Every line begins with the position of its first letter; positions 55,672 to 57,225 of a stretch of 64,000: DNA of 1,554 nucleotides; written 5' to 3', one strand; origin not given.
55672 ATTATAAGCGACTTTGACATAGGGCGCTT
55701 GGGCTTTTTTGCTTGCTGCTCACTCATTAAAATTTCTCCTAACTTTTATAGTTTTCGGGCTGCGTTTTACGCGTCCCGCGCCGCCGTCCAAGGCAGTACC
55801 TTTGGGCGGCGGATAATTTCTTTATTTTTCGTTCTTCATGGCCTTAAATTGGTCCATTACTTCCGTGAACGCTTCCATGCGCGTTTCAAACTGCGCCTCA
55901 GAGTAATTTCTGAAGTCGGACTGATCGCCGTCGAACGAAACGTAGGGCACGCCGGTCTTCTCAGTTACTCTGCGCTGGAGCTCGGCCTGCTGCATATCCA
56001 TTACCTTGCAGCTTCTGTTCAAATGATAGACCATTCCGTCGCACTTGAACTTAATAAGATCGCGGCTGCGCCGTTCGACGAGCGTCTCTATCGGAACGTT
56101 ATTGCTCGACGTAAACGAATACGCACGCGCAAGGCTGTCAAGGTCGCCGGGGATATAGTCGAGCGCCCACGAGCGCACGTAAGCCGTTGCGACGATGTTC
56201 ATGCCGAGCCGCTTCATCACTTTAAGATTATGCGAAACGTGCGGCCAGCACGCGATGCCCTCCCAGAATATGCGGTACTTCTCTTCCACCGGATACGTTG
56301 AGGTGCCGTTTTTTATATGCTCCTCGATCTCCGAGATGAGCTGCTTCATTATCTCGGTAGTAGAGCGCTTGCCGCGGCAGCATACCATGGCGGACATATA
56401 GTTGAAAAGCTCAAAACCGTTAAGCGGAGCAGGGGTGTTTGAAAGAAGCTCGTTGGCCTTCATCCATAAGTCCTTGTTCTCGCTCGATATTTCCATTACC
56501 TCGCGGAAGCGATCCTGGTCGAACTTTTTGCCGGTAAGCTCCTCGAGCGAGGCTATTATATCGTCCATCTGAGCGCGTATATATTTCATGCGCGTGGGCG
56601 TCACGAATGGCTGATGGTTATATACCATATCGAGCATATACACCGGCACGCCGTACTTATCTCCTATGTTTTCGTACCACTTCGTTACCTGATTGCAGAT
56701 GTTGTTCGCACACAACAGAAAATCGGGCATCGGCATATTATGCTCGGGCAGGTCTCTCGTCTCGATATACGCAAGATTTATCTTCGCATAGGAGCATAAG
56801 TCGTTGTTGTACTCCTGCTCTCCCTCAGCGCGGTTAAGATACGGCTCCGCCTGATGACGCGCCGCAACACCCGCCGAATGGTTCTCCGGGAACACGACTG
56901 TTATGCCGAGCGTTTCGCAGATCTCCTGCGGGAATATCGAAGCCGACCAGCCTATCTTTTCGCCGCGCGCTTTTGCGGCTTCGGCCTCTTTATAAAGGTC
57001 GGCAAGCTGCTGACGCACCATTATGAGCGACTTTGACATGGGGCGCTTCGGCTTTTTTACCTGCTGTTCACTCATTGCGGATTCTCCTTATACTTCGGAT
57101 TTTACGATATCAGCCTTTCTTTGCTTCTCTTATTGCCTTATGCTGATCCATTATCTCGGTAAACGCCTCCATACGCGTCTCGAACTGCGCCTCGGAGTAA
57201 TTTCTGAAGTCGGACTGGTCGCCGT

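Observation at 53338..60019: Radical dehydratase operon with three tandem large-subunit paralogs, one small subunit, one activase and an embedded TRIC-type channel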

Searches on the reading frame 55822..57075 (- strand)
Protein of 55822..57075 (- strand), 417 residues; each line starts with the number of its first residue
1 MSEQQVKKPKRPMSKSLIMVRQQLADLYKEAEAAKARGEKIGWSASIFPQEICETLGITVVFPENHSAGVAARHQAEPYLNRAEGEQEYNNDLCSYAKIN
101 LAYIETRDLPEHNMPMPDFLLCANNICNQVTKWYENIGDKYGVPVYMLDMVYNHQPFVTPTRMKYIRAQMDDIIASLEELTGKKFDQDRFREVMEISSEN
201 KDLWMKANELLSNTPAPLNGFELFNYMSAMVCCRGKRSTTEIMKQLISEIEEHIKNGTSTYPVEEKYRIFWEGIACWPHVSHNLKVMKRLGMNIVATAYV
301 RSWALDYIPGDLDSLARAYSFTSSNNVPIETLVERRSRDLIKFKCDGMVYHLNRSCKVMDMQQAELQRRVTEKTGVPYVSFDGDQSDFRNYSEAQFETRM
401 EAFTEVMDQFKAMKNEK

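Call 3: search_protein_families(library=pfam, proteins=[window:55822-57075:-])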
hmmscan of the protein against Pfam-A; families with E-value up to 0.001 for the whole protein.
window:55822-57075:- (417 aa): 1 family
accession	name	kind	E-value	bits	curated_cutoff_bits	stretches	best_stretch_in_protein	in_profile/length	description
PF06050.19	HGD-D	-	3.6e-75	254.1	28.4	1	47-407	3-342/342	2-hydroxyglutaryl-CoA dehydratase, D-component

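Call 4: search_protein_families(library=ncbifam, proteins=[window:55822-57075:-])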
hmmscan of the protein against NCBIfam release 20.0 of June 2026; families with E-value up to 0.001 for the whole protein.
window:55822-57075:- (417 aa): 6 families
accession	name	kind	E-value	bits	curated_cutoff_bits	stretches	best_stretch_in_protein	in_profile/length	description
NF052455.1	HyiscapDhHadB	equivalog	1.4e-153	511.3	750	1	16-410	4-397/398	(R)-2-hydroxyisocaproyl-CoA dehydratase subunit alpha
TIGR02260.1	benz_CoA_red_B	equivalog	3.2e-34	118.3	486.55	1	16-405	7-411/413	benzoyl-CoA reductase subunit B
TIGR03191.1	benz_CoA_bzdO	equivalog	1.8e-29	103.2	448.6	2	23-281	14-274/430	benzoyl-CoA reductase, bzd-type, subunit O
NF040772.1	double_cubane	equivalog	2e-24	86.3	350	1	83-406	54-371/372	double-cubane-cluster-containing anaerobic reductase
NF052456.1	HyiscapDhHadC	equivalog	0.00011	21.2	700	1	161-407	131-372/372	(R)-2-hydroxyisocaproyl-CoA dehydratase subunit beta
TIGR02263.1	benz_CoA_red_C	equivalog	0.00094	18.2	421.15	0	163-382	137-358/380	benzoyl-CoA reductase subunit C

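Call 18: find_homologous_proteins(query=window:55822-57075:-, max_evalue=1e-50)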
Query window:55822-57075:- (417 aa): 1020 proteins with E <= 1e-50 among 3657 candidates; the best 120 are listed.
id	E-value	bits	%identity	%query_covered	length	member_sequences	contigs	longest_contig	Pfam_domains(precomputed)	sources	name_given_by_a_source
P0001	6.5e-274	926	100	96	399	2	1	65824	PF06050.20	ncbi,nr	ncbi:MAG: 2-hydroxyacyl-CoA dehydratase [Clostridia bacterium]|nr:2-hydroxyacyl-CoA dehydratase [Clo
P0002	1.0e-255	866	87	100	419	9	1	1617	PF06050.20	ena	-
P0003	2.6e-255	865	87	100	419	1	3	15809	PF06050.20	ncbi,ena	-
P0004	1.8e-254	862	86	100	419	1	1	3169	PF06050.20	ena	-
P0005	2.9e-244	828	84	100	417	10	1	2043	PF06050.20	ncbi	-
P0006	5.1e-244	828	84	99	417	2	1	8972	PF06050.20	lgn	-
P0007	1.8e-230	783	81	100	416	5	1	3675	PF06050.20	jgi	-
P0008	1.8e-223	760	77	99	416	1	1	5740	PF06050.20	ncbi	-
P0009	1.4e-193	661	67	99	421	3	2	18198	PF06050.20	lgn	-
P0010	9.6e-188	642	66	98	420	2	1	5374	PF06050.20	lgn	-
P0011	2.5e-184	631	64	97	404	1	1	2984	PF06050.20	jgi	jgi:benzoyl-CoA reductase/2-hydroxyglutaryl-CoA dehydratase subunit BcrC/BadD/HgdB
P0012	2.8e-184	631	64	95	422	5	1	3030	PF06050.20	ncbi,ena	-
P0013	1.2e-175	602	62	96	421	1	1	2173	PF06050.20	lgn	-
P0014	4.1e-175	601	60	98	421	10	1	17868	PF06050.20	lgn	-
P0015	1.4e-173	596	62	96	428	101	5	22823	PF06050.20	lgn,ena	-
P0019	2.1e-171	588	60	97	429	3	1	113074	PF06050.20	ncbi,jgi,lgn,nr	ncbi:MAG: 2-hydroxyacyl-CoA dehydratase family protein [Intestinimonas sp.]|jgi:benzoyl-CoA reductas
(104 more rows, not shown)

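Call 20: find_encoding_contigs(protein=P0003, flank=8000, max_places=3)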
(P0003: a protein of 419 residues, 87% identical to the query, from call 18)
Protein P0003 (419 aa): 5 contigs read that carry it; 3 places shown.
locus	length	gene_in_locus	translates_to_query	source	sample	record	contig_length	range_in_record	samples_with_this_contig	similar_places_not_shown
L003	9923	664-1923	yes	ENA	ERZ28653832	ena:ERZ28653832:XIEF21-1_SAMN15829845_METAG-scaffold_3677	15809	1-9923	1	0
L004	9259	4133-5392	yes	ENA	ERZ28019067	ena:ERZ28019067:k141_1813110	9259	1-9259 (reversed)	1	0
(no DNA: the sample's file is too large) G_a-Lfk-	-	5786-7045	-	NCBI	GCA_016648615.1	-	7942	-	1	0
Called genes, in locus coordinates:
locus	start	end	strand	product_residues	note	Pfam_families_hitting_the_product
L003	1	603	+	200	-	?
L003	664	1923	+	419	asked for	PF06050:HGD-D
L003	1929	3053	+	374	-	PF06050:HGD-D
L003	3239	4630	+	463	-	-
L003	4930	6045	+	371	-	PF04443:LuxE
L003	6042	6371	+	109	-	-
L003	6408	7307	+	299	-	PF05893:LuxC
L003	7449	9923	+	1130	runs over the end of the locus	PF02368:Big_2 (faint), PF20578:aBig_2 (faint), PF00395:SLH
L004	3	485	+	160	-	?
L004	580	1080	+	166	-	PF01381:HTH_3, PF07022:Phage_CI_repr (weak), PF12844:HTH_19, PF13443:HTH_26, PF13560:HTH_31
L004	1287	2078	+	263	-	PF01869:BcrAD_BadFG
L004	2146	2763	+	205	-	PF03458:Gly_transporter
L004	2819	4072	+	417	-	PF06050:HGD-D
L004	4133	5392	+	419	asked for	PF06050:HGD-D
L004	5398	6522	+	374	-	PF06050:HGD-D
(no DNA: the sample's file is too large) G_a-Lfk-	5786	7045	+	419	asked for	PF06050:HGD-D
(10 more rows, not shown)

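Call 21: find_encoding_contigs(protein=P0009, flank=8000, max_places=2)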
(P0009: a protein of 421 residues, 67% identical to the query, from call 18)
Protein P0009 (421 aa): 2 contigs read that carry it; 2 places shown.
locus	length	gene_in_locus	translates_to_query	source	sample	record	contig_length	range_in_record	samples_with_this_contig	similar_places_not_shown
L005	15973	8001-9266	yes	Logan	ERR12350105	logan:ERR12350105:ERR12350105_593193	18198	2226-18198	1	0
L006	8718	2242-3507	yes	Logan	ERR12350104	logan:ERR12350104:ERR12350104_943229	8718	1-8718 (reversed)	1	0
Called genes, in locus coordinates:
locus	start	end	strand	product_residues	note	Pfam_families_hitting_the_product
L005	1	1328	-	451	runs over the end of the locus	PF00989:PAS, PF08448:PAS_4, PF13426:PAS_9, PF00158:Sigma54_activat, PF14532:Sigma54_activ_2, PF00004:AAA (weak), PF25601:AAA_lid_14, PF02954:HTH_8, +3 more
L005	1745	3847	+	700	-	PF02743:dCache_1, PF00672:HAMP, PF00015:MCPsignal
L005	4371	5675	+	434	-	PF02447:GntP_permease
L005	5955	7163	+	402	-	PF02515:CoA_transf_3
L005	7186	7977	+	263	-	PF01869:BcrAD_BadFG, PF22521:HypF_C_2 (faint)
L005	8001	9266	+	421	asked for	PF06050:HGD-D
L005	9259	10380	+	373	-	PF06050:HGD-D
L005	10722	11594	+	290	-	PF02737:3HCDH_N, PF03446:NAD_binding_2 (faint), PF00725:3HCDH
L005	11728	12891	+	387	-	PF00108:Thiolase_N, PF02803:Thiolase_C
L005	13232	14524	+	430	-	PF07690:MFS_1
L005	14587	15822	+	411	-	PF09861:Lar_N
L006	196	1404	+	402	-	PF02515:CoA_transf_3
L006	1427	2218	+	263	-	PF01869:BcrAD_BadFG, PF22521:HypF_C_2 (faint)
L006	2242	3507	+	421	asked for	PF06050:HGD-D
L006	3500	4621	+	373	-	PF06050:HGD-D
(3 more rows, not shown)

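Call 22: find_encoding_contigs(protein=P0019, flank=10000, max_places=2)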
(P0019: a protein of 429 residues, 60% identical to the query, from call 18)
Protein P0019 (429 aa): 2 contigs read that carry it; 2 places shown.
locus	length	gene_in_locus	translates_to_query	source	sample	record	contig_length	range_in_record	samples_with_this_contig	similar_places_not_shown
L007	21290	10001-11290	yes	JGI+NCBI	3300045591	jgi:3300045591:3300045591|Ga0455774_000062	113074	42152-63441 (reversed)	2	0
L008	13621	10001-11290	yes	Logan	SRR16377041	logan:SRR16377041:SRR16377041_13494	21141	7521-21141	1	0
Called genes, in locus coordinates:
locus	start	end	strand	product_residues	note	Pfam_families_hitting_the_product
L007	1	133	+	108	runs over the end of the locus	-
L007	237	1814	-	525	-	PF00501:AMP-binding, PF13193:AMP-binding_C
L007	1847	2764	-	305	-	PF03547:Mem_trans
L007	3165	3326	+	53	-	-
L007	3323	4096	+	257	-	PF01869:BcrAD_BadFG, PF22521:HypF_C_2 (faint)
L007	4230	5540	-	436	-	PF08448:PAS_4, PF13426:PAS_9 (faint), PF00158:Sigma54_activat, PF14532:Sigma54_activ_2, PF07728:AAA_5, PF25601:AAA_lid_14, PF02954:HTH_8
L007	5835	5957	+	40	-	-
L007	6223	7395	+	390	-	PF02771:Acyl-CoA_dh_N, PF02770:Acyl-CoA_dh_M, PF00441:Acyl-CoA_dh_1, PF08028:Acyl-CoA_dh_2, PF22924:ACOX_C_alpha1 (weak)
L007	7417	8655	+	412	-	PF02515:CoA_transf_3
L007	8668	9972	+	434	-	PF09861:Lar_N (weak)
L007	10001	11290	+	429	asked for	PF06050:HGD-D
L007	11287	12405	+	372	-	PF06050:HGD-D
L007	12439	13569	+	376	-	PF03480:DctP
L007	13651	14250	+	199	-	PF04290:DctQ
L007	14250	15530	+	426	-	PF06808:DctM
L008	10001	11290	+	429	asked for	PF06050:HGD-D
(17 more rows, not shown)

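Call 31: find_encoding_contigs(protein=P0008, flank=6000, max_places=2)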
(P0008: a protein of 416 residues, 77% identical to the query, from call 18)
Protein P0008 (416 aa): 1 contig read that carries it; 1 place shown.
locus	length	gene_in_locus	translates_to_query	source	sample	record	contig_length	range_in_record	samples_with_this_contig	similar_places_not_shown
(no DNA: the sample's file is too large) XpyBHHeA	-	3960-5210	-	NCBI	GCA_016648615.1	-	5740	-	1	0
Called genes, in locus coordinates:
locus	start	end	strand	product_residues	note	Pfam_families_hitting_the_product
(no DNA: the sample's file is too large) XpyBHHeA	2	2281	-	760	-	?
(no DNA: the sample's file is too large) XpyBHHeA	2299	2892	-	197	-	PF01613:Flavin_Reduct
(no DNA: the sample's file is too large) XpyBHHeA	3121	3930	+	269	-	PF01869:BcrAD_BadFG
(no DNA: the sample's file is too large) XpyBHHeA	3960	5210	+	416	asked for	PF06050:HGD-D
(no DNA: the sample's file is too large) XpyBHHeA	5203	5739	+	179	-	?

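Call 32: find_encoding_contigs(protein=P0007, flank=6000, max_places=2)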
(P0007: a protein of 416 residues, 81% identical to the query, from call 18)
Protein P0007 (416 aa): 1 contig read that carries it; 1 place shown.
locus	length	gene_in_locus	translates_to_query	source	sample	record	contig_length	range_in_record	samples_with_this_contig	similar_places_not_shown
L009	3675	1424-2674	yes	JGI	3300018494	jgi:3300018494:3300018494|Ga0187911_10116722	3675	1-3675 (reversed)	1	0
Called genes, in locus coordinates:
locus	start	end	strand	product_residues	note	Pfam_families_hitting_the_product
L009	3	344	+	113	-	?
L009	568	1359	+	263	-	PF01869:BcrAD_BadFG, PF02782:FGGY_C (weak)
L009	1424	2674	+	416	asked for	PF06050:HGD-D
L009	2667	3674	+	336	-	?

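Call 39: find_related_loci(query=A2, collection=metagenome_contigs, flank=6000)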
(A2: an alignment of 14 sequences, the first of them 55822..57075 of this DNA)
Query A2 (417 aa) in metagenome_contigs; peptide patterns used: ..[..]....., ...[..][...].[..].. (x = any residue, [..] = any of these).
600 stretches matched a pattern (row limit reached: there are more); 440 encode a relative of the query (tblastn E <= 1e-3); the best 80 are kept; 80 distinct loci.
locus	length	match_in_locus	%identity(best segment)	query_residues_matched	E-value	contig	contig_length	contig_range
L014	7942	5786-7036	87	1-417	0e+0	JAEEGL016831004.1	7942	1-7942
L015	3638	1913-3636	84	1-417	0e+0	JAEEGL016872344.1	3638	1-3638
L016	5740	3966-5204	77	4-415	0e+0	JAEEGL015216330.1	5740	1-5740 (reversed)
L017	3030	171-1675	64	11-417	0e+0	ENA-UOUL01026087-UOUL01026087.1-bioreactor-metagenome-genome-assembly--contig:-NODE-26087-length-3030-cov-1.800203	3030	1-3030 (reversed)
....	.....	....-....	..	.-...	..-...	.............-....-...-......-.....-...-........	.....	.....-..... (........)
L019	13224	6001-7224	61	8-416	1e-177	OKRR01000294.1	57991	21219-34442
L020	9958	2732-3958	60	8-417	2e-176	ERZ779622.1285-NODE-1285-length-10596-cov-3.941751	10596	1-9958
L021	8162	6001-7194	61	16-414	5e-175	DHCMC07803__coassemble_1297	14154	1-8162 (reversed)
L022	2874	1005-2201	60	8-407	0e+0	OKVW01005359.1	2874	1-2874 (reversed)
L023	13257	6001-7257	57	1-414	6e-170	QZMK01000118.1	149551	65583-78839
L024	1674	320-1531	61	8-411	0e+0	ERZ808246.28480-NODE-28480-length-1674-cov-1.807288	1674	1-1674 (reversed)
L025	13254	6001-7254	57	1-411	2e-168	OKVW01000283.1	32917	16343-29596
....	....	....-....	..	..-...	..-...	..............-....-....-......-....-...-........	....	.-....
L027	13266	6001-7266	57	1-411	5e-168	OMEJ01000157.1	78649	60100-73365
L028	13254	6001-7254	58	1-411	7e-168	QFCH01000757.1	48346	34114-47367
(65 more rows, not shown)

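Call 52: search_protein_families(library=pfam, proteins=[L009:3-344:+, L016:2299-2892:-, L016:2-2281:-])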
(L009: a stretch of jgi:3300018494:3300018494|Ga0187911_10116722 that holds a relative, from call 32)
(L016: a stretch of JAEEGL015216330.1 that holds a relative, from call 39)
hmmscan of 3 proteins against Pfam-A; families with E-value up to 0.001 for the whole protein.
L009:3-344:+ (113 aa): 7 families
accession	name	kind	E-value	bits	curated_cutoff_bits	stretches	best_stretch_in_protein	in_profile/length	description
PF00364.28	Biotin_lipoyl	-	7.3e-20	71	22.1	1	47-111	8-72/73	Biotin-requiring enzyme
PF13533.13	Biotin_lipoyl_2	-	1e-11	44.8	29.8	1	86-112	5-31/32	Biotin-lipoyl like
PF16576.10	HlyD_D23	-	1e-07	31.9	30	0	82-112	20-51/214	Barrel-sandwich domain of CusB or HlyD membrane-fusion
PF13437.12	HlyD_3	-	4.5e-06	27.8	22.2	0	84-112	2-30/106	HlyD family secretion protein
PF01551.29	Peptidase_M23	-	0.00024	21.7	28.7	0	53-82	50-79/96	Peptidase family M23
PF05896.17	NQRA_N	-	0.00041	20.9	25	0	47-95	31-78/94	NqrA N-terminal barrel-sandwich hybrid domain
PF02749.22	QRPTase_N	-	0.00065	20.3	27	0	48-77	36-62/82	Quinolinate phosphoribosyl transferase, N-terminal domain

L016:2299-2892:- (197 aa): 1 family
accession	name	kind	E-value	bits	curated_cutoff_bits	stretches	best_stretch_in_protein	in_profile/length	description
PF01613.24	Flavin_Reduct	-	5.5e-32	111.4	27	1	18-176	5-152/153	Flavin reductase like domain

L016:2-2281:- (760 aa): 5 families
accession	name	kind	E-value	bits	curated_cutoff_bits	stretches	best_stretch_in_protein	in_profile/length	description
PF00476.26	DNA_pol_A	-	1.9e-117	392.9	34.3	1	475-760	2-289/381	DNA polymerase family A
PF02739.22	5_3_exonuc_N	-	8e-54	182.2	34.3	1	2-170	1-164/164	5'-3' exonuclease, N-terminal resolvase-like domain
PF01367.25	5_3_exonuc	-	5.5e-30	104.2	40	1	173-261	3-90/97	5'-3' exonuclease, C-terminal SAM fold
PF22619.2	DNA_polI_exo1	-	2.5e-08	34.2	27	1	345-399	39-93/140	DNA polymerase I, ribonuclease H-like domain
PF14520.12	HHH_5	-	0.00068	20.5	27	0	192-217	6-32/57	Helix-hairpin-helix domain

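Call 61: find_encoding_contigs(protein=window:55822-57075:-, flank=7000, max_places=5)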
Protein window:55822-57075:- (417 aa): 3 contigs read that carry it; 3 places shown.
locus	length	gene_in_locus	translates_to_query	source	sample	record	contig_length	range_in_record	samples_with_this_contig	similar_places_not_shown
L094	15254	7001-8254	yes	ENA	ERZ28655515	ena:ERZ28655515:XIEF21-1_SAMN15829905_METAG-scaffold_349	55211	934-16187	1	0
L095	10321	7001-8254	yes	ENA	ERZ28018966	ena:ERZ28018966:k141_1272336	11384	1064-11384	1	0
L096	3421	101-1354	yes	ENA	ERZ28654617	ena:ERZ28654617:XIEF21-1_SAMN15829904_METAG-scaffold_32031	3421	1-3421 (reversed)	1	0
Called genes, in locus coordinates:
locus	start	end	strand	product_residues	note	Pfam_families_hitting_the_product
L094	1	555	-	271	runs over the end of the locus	-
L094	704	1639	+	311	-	PF00753:Lactamase_B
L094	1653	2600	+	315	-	PF00753:Lactamase_B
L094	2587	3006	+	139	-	-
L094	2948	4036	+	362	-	PF01757:Acyl_transf_3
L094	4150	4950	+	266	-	PF01869:BcrAD_BadFG, PF22521:HypF_C_2 (faint)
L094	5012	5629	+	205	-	PF03458:Gly_transporter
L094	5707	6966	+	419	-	PF06050:HGD-D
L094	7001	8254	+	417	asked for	PF06050:HGD-D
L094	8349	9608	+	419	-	PF06050:HGD-D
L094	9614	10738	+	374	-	PF06050:HGD-D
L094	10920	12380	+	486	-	-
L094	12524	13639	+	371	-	PF04443:LuxE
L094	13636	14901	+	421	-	PF05893:LuxC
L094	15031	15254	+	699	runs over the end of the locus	-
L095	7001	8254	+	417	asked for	PF06050:HGD-D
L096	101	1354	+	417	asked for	PF06050:HGD-D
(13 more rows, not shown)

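Call 70: predict_structure(alignment_id=A2)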
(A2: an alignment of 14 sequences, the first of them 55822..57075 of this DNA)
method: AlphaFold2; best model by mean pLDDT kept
length: 417 residues; sequences in the alignment: 14
mean_pLDDT: 82.8   pTM: 0.85
mean pLDDT of the five models: 82.8, 82.2, 81.8, 81.4, 79.9
residues with pLDDT >= 90: 177; 70-90: 171; 50-70: 53; < 50: 16
segments of 3 or more residues with pLDDT < 50: 1-9, 322-325
pLDDT, mean of each block of 10 residues (from residue 1): 42 86 89 93 88 93 80 79 80 75 75 85 72 85 89 66 88 97 96 95 93 88 82 91 97 94 91 63 86 85 82 85 58 88 92 55 81 93 61 83 95 80
secondary structure, 60 per line:
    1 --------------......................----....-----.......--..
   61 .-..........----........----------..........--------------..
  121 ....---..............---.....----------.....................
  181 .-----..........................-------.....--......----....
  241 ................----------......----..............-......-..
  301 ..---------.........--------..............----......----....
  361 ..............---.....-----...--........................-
elements in order: H15-36 E41-44 H50-56 E59-61 H63-72 H77-84 H95-104 E119-124 H128-141 E145-149 H160-181 H187-212 H220-224 H227-232 H237-256 E267-272 H277-290 E292-297 H299-302 H312-320 H329-342 E347-352 H357-374 E378-382 H393-416
